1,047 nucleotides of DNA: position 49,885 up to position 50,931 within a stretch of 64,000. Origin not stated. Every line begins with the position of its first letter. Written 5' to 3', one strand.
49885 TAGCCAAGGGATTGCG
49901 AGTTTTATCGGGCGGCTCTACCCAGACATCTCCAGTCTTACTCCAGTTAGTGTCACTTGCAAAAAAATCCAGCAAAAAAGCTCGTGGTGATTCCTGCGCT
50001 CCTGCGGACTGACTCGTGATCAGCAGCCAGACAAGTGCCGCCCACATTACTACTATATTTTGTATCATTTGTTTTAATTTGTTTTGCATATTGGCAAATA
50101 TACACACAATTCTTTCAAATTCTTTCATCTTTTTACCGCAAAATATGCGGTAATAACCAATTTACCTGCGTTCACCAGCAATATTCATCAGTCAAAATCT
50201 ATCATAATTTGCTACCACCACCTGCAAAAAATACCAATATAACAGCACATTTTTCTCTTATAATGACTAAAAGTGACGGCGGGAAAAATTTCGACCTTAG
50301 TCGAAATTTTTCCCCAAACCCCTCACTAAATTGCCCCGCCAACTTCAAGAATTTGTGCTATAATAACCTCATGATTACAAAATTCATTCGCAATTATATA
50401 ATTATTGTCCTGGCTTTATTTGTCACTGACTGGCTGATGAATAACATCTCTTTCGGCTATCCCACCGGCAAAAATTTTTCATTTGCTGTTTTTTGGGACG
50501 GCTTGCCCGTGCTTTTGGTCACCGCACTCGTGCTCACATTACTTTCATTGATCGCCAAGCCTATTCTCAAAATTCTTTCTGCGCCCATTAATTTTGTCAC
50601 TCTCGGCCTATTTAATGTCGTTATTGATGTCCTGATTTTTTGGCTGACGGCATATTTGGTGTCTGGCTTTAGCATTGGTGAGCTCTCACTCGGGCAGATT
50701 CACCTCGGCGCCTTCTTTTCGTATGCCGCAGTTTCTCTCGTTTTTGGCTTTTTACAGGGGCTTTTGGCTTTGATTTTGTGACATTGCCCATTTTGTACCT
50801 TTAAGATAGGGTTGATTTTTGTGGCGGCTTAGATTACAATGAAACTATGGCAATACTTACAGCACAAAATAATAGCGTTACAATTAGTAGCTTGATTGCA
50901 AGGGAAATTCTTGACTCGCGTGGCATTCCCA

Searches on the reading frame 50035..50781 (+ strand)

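Call 86: search_protein_families(library=padloc, proteins=[window:50035-50781:+], max_evalue=0.00001)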
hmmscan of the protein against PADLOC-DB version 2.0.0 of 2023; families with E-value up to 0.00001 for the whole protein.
window:50035-50781:+ (248 aa): 0 families

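Call 102: search_protein_families(library=pfam, proteins=[window:50035-50781:+], max_evalue=0.0001)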
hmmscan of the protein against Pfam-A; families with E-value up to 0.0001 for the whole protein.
window:50035-50781:+ (248 aa): 1 family
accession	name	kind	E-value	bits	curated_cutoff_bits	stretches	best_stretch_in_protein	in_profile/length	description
PF04020.18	Phage_holin_4_2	-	1.8e-15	57.8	28.8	1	116-215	2-87/105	Mycobacterial 4 TMS phage holin, superfamily IV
